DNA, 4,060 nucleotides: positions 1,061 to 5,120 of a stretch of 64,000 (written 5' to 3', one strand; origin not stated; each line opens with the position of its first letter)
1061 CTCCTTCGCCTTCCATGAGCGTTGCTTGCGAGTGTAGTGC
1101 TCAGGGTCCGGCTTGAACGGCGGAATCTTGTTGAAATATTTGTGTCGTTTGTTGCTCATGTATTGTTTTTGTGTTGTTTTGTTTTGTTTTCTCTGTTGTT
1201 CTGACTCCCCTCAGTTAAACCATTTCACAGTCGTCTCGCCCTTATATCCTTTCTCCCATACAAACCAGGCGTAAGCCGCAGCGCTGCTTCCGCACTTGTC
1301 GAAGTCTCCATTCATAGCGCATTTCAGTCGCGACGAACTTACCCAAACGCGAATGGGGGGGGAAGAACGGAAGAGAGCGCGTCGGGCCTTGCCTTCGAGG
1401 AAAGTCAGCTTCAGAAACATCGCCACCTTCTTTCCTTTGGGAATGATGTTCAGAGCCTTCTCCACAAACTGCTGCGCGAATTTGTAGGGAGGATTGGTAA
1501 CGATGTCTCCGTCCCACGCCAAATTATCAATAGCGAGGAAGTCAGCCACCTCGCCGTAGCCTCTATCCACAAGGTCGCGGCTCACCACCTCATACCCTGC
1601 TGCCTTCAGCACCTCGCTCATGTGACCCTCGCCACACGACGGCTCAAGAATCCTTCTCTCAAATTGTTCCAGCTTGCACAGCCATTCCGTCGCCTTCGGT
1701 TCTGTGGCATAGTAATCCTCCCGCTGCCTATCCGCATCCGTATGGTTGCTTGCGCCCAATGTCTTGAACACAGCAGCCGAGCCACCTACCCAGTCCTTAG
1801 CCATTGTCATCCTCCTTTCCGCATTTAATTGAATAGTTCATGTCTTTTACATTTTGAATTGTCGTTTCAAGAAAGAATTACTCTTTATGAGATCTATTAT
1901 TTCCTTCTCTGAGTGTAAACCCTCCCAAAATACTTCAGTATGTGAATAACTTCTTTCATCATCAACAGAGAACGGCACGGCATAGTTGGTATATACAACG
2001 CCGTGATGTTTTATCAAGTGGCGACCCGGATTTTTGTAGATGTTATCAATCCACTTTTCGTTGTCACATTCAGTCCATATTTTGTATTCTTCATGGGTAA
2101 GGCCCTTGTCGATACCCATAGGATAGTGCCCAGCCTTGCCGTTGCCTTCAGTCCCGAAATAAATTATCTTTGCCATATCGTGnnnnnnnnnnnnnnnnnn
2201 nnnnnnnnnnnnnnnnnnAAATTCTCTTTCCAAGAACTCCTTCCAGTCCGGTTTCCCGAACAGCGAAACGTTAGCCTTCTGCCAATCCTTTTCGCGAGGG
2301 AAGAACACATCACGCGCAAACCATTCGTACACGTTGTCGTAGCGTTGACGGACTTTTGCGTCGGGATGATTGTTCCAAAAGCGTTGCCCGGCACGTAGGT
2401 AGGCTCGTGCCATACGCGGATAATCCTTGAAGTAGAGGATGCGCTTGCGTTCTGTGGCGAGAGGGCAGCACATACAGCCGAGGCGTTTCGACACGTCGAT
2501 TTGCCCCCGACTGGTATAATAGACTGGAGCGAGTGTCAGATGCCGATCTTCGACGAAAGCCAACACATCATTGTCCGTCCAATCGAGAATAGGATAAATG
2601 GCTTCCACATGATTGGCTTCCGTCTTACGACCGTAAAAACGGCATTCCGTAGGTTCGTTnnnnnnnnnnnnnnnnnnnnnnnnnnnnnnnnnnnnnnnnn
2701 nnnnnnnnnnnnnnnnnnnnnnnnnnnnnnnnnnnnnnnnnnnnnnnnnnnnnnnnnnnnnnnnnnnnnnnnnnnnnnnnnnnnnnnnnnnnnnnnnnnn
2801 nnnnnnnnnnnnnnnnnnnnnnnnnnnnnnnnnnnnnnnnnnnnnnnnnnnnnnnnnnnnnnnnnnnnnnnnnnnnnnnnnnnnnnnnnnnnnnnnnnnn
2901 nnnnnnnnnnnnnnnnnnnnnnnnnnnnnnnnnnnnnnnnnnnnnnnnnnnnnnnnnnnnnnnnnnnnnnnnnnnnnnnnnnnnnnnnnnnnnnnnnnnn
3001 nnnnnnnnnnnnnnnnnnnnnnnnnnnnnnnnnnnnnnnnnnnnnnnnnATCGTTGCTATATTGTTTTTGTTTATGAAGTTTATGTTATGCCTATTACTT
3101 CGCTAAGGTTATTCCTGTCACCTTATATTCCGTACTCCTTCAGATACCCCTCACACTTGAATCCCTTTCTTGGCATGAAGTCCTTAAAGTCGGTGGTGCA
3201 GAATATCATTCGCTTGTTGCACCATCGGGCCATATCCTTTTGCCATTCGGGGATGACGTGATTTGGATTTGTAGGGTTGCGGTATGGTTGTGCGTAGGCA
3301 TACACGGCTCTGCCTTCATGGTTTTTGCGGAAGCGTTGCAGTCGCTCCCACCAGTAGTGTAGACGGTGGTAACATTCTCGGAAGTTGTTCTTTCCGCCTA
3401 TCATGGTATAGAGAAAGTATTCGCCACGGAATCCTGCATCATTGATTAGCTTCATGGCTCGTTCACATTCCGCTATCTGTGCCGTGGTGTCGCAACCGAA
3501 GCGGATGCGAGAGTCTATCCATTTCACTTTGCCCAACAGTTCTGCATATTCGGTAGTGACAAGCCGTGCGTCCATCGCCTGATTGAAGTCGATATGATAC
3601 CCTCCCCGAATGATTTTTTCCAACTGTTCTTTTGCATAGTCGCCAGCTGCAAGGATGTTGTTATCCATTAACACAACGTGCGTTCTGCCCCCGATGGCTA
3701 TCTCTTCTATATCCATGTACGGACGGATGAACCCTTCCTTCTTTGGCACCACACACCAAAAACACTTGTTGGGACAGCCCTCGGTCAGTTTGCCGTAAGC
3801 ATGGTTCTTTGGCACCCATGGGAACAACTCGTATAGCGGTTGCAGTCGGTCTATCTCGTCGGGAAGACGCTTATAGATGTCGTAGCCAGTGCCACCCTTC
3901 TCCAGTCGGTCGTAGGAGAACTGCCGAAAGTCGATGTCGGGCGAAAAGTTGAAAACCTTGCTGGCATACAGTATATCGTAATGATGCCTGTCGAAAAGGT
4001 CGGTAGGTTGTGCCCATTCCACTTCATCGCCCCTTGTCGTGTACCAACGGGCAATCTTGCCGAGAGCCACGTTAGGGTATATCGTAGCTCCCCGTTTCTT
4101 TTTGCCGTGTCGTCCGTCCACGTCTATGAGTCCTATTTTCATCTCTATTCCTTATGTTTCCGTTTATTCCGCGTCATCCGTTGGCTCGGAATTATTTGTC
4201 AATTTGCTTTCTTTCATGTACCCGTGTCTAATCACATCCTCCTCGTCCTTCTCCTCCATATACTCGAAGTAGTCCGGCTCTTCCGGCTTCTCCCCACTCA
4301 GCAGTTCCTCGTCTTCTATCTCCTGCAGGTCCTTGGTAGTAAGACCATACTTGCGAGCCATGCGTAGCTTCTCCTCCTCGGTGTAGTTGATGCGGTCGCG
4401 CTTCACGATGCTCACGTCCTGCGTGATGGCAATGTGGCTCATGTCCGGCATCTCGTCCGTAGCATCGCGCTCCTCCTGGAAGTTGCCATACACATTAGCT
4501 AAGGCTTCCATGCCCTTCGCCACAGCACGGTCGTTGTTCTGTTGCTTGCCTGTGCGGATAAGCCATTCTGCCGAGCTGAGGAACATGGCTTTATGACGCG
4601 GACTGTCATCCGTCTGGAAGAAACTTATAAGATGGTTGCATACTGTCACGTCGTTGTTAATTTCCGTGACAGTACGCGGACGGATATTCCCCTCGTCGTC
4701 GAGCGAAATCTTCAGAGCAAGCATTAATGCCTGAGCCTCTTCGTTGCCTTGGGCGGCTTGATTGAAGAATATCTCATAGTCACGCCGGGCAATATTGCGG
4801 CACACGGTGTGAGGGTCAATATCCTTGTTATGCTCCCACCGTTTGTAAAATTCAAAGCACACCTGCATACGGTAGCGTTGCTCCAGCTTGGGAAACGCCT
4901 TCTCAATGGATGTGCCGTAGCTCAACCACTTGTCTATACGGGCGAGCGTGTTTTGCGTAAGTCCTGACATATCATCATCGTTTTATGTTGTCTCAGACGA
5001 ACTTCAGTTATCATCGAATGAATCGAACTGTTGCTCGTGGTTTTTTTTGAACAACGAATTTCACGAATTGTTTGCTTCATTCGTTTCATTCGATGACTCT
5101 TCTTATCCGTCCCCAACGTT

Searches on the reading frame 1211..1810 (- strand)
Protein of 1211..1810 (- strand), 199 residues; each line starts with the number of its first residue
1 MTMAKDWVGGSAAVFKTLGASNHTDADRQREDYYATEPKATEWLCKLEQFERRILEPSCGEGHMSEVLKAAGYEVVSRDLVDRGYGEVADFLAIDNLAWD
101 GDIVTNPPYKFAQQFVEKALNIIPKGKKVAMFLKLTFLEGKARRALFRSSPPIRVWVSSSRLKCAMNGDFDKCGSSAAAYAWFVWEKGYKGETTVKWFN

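Call 12: search_protein_families(library=pfam, proteins=[window:1211-1810:-], max_evalue=0.01)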
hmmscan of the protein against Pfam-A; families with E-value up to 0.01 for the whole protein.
window:1211-1810:- (199 aa): 1 family
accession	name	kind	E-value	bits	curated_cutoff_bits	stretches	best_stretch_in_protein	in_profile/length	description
PF13489.12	Methyltransf_23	-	0.0042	17.3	27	1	51-106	23-61/164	Methyltransferase domain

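Call 13: search_protein_families(library=phrogs, proteins=[window:1211-1810:-], max_evalue=0.001)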
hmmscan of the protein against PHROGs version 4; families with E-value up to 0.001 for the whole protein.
window:1211-1810:- (199 aa): 5 families
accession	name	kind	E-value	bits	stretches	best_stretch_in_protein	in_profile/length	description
phrog_799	-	other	1.3e-67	230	1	4-199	185-380/458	DNA methyltransferase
phrog_32703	-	unknown function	1.2e-05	25.3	1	31-139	9-129/480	-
phrog_5172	-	unknown function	4.2e-05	23.5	1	26-137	15-135/377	-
phrog_9133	-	unknown function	0.00013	20.9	1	27-138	730-859/1259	-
phrog_6263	-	other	0.00085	19.1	0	31-125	392-499/548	DNA methyltransferase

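Call 41: search_protein_families(library=ncbifam, proteins=[window:1211-1810:-], max_evalue=0.01)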
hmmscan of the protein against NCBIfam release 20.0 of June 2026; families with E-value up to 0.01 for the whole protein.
window:1211-1810:- (199 aa): 0 families

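Call 42: search_protein_families(library=padloc, proteins=[window:1211-1810:-], max_evalue=0.01)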
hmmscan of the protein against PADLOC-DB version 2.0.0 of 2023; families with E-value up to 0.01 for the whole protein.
window:1211-1810:- (199 aa): 3 families
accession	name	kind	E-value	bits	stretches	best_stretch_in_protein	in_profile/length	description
PDLC03267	MTase_II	-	0.00037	17.5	1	25-75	8-59/539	Type II methyltransferase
PDLC04134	mad2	-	0.00087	16.2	1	23-88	262-329/492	mads_2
PDLC03248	MTase_II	-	0.0071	13.1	1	52-110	32-96/521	Type II methyltransferase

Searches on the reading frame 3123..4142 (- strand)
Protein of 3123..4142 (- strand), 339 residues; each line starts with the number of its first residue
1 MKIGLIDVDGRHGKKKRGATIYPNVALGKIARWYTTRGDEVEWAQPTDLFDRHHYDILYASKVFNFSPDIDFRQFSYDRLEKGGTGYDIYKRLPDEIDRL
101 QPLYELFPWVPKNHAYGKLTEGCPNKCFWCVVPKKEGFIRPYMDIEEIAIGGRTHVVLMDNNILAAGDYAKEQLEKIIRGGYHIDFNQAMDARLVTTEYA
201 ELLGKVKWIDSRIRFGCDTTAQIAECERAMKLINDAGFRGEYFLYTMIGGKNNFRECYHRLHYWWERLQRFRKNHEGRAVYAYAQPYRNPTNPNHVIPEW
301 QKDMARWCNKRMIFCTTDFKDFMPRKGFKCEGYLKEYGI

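Call 12: search_protein_families(library=pfam, proteins=[window:3123-4142:-], max_evalue=0.01)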
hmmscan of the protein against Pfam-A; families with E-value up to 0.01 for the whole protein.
window:3123-4142:- (339 aa): 0 families

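Call 13: search_protein_families(library=phrogs, proteins=[window:3123-4142:-], max_evalue=0.001)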
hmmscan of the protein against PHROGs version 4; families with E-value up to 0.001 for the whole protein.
window:3123-4142:- (339 aa): 1 family
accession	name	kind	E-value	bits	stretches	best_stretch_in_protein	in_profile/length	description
phrog_9298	-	other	9.3e-84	282.3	1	1-335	1-304/305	radical SAM domain protein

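Call 41: search_protein_families(library=ncbifam, proteins=[window:3123-4142:-], max_evalue=0.01)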
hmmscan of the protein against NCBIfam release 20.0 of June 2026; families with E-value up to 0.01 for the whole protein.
window:3123-4142:- (339 aa): 1 family
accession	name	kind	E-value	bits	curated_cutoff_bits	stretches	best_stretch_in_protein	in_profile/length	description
TIGR01125.1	TIGR01125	equivalog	0.0013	17.9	356.95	1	111-148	134-170/432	30S ribosomal protein S12 methylthiotransferase RimO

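Call 42: search_protein_families(library=padloc, proteins=[window:3123-4142:-], max_evalue=0.01)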
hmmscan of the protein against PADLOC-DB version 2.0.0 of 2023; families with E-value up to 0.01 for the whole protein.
window:3123-4142:- (339 aa): 0 families

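Call 66: find_encoding_contigs(protein=window:3123-4142:-, flank=3000, max_places=10)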
Protein window:3123-4142:- (339 aa): 23 contigs read that carry it; 3 places shown.
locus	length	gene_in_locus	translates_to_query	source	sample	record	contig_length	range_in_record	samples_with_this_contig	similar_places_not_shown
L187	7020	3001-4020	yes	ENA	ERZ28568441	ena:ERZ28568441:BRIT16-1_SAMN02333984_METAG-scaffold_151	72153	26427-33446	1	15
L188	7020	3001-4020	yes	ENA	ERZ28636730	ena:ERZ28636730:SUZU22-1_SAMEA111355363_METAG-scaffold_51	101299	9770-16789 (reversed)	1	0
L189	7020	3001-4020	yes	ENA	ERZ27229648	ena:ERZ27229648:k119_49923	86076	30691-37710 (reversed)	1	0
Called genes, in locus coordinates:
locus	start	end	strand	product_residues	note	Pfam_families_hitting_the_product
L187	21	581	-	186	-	-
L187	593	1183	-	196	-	-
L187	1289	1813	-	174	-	PF05105:Phage_holin_4_1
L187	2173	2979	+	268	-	-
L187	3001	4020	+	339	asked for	-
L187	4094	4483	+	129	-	PF01507:PAPS_reduct (weak)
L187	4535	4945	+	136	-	-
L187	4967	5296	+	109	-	-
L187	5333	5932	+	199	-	-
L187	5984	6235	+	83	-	-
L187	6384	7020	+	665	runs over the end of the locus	-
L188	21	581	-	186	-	-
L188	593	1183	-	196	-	-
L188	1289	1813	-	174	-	PF05105:Phage_holin_4_1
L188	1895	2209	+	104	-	-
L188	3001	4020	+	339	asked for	-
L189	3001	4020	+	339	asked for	-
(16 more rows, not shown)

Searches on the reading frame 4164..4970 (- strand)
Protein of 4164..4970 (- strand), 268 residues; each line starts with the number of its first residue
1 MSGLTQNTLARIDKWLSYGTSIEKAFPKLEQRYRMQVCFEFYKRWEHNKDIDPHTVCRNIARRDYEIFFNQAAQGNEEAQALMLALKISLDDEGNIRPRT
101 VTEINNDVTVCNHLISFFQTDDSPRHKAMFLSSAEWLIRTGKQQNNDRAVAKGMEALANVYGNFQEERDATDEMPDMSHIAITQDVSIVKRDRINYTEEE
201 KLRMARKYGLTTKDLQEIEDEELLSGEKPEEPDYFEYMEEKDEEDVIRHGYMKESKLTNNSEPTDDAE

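Call 12: search_protein_families(library=pfam, proteins=[window:4164-4970:-], max_evalue=0.01)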
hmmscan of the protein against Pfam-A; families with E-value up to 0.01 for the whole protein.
window:4164-4970:- (268 aa): 1 family
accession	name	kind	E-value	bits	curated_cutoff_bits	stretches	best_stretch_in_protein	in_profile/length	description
PF05821.16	NDUF_B8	-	0.0023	18.4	21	1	196-234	29-67/172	NADH-ubiquinone oxidoreductase ASHI subunit (CI-ASHI or NDUFB8)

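Call 13: search_protein_families(library=phrogs, proteins=[window:4164-4970:-], max_evalue=0.001)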
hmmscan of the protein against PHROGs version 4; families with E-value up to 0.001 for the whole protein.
window:4164-4970:- (268 aa): 0 families

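Call 41: search_protein_families(library=ncbifam, proteins=[window:4164-4970:-], max_evalue=0.01)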
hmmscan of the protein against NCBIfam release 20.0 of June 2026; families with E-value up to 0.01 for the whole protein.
window:4164-4970:- (268 aa): 0 families

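Call 42: search_protein_families(library=padloc, proteins=[window:4164-4970:-], max_evalue=0.01)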
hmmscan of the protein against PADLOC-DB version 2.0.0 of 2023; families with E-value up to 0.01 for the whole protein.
window:4164-4970:- (268 aa): 0 families
